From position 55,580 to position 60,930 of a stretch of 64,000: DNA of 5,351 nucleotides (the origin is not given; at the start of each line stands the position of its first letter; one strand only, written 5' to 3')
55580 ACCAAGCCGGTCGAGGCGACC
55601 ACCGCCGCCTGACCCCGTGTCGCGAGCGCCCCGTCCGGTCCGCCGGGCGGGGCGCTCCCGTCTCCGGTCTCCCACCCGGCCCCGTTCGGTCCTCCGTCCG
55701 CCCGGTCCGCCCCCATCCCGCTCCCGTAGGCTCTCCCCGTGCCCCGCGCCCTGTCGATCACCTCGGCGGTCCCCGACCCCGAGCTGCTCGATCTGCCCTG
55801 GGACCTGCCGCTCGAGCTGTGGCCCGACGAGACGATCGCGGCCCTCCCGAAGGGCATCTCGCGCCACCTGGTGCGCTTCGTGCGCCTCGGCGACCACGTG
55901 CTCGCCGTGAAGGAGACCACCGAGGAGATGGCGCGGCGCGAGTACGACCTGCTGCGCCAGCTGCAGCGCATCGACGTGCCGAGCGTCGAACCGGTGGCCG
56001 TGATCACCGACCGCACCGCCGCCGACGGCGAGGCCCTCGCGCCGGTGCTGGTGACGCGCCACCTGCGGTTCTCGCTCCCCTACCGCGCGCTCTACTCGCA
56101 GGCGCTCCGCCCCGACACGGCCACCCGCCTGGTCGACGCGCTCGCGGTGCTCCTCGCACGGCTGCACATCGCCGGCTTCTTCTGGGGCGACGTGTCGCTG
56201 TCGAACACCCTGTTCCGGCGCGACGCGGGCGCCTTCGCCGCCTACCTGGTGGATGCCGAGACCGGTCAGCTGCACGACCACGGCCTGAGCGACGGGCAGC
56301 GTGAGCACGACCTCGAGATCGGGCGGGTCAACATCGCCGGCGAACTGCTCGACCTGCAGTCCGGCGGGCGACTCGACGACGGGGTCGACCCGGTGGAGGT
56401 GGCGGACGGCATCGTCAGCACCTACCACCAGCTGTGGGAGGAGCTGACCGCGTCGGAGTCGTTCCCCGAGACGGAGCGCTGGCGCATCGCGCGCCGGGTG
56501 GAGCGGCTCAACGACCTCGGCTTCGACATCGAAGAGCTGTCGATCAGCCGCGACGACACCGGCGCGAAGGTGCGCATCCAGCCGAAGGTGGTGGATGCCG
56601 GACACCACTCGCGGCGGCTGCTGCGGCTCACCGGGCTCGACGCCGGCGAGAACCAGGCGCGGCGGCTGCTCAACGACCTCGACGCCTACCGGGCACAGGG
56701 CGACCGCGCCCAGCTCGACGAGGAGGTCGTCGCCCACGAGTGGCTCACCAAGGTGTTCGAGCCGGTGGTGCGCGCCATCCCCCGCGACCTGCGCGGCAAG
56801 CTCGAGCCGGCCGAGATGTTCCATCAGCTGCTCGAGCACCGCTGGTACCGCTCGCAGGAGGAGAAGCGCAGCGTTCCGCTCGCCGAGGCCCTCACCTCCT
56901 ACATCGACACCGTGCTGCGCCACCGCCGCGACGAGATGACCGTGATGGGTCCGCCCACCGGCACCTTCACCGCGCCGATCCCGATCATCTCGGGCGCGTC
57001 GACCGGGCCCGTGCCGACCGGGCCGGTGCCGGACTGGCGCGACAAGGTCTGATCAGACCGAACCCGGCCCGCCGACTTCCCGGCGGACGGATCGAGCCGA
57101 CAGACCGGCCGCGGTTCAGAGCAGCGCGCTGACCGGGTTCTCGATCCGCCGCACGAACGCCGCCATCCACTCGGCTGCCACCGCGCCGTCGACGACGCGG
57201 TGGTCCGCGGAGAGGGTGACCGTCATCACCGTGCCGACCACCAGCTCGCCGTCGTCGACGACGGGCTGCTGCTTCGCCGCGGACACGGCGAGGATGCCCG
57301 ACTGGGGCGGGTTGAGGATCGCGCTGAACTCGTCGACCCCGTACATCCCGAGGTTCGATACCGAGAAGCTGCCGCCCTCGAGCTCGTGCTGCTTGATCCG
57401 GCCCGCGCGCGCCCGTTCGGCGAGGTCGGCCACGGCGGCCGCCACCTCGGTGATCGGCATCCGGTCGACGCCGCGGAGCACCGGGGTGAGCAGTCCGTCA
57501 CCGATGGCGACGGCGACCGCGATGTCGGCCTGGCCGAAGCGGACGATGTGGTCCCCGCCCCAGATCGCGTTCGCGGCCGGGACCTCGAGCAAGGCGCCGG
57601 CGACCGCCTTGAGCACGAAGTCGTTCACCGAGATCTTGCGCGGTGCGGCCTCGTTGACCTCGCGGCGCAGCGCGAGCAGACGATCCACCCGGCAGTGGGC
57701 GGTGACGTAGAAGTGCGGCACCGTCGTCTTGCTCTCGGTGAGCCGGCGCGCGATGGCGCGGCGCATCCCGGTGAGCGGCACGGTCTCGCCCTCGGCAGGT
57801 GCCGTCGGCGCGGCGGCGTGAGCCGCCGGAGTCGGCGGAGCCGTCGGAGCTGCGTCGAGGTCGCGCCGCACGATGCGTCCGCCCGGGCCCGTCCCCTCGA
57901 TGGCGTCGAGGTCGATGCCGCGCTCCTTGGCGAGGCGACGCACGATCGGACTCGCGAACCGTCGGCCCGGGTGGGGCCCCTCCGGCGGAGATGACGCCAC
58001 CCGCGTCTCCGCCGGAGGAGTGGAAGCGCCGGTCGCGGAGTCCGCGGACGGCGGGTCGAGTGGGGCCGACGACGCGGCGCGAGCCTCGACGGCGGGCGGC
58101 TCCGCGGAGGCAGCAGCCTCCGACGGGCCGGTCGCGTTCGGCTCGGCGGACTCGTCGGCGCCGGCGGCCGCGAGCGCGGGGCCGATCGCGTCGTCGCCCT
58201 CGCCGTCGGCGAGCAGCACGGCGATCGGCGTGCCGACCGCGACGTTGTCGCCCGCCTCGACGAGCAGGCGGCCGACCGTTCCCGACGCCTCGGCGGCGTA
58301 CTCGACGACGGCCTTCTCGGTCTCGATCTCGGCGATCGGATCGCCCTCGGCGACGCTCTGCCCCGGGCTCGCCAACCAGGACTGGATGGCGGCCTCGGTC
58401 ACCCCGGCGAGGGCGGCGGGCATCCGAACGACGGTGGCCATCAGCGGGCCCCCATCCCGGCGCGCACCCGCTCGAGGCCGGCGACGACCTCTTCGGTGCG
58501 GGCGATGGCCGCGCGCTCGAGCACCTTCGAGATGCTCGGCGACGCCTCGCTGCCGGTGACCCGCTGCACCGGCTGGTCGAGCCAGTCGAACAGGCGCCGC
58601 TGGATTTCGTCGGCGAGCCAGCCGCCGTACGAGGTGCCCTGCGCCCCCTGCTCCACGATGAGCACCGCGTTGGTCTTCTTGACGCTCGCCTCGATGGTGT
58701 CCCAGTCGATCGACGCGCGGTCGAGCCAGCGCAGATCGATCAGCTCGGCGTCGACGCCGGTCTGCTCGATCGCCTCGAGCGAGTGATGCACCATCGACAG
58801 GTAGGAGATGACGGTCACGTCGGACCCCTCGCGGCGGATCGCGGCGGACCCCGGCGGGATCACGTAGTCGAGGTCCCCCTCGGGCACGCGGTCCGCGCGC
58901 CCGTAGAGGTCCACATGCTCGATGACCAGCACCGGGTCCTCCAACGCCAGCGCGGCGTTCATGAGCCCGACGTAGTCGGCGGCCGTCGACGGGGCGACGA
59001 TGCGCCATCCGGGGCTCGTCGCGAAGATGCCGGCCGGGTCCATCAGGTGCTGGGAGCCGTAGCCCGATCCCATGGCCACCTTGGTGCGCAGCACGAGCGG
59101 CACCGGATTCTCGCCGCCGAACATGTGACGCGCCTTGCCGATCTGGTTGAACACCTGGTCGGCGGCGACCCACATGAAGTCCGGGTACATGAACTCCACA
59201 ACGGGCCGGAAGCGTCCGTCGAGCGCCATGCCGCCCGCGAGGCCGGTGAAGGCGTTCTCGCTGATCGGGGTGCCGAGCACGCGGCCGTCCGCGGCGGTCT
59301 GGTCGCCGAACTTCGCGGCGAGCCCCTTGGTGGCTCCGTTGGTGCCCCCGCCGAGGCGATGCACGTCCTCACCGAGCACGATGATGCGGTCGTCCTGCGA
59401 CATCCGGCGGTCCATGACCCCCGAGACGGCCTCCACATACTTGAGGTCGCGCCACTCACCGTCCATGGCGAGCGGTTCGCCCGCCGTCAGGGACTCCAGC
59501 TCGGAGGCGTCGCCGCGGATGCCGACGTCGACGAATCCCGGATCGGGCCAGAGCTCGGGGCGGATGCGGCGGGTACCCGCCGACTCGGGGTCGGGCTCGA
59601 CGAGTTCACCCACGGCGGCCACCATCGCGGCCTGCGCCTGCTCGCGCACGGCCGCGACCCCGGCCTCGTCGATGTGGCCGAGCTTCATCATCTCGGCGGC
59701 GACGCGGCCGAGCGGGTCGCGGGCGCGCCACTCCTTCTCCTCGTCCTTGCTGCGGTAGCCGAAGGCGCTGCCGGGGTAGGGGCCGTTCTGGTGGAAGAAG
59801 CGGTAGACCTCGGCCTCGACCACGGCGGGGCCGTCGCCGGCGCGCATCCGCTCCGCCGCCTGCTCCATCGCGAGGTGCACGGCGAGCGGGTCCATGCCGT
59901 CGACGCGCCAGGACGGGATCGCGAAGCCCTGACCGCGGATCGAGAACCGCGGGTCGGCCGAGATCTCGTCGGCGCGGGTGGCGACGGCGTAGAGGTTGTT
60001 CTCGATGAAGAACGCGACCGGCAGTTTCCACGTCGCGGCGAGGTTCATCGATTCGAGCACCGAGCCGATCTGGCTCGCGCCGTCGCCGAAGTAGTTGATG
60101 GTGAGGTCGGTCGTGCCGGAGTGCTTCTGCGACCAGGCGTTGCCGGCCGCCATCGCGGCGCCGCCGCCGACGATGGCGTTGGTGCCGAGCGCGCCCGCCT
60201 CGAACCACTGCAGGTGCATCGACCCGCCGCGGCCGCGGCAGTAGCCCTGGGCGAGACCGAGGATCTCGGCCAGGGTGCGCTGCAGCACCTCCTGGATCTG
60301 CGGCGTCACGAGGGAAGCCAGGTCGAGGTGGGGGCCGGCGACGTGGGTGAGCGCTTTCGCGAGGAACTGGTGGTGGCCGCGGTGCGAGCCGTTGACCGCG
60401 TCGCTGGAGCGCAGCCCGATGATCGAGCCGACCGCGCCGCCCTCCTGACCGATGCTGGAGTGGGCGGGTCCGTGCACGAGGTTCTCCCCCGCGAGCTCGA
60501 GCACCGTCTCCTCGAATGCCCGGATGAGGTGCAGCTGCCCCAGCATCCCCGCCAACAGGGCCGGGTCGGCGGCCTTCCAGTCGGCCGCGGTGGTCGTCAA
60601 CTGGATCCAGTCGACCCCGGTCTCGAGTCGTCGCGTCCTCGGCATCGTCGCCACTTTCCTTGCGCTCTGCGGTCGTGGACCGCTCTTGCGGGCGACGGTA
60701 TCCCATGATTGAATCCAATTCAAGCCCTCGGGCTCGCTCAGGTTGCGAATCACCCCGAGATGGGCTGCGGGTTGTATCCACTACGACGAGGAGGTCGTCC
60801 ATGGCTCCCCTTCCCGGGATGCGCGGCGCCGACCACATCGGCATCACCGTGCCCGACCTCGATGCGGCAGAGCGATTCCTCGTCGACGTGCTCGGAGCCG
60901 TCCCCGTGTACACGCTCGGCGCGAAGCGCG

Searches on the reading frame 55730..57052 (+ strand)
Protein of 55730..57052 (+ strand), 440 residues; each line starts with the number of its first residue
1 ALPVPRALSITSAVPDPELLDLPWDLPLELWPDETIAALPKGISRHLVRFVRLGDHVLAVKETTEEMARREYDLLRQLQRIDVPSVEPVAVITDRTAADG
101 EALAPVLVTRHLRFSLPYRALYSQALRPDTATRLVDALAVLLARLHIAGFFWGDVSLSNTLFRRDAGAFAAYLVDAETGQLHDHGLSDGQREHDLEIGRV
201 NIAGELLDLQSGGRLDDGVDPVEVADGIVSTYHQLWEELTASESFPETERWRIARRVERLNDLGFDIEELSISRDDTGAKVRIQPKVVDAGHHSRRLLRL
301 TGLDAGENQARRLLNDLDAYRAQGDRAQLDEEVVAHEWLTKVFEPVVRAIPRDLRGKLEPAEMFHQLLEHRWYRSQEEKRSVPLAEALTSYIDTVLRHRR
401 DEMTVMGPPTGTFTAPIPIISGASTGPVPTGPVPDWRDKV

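Call 15: search_protein_families(library=pfam, proteins=[window:55730-57052:+], max_evalue=0.001)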
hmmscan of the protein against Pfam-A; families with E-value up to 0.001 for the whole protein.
window:55730-57052:+ (440 aa): 2 families
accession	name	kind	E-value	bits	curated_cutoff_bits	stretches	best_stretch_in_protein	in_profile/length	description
PF13224.11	DUF4032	-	5.8e-73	244.6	23.8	1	234-396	1-163/163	Domain of unknown function (DUF4032)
PF06293.20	Kdo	-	1e-07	32.1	21.3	1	66-196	56-184/207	Lipopolysaccharide kinase (Kdo/WaaP) family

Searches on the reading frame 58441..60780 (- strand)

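Call 15: search_protein_families(library=pfam, proteins=[window:58441-60780:-], max_evalue=0.001)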
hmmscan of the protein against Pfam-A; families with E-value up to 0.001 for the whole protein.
window:58441-60780:- (779 aa): 3 families
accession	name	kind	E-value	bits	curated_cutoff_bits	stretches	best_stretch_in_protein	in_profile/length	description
PF00676.26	E1_dh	-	3.2e-53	181.1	22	1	84-390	4-288/300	Dehydrogenase E1 component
PF02779.29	Transket_pyr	-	1.9e-30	106.2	27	1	447-626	4-172/174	Transketolase, pyrimidine binding domain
PF02780.25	Transketolase_C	-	2.3e-21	76.4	25.9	1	644-763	1-122/124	Transketolase, C-terminal domain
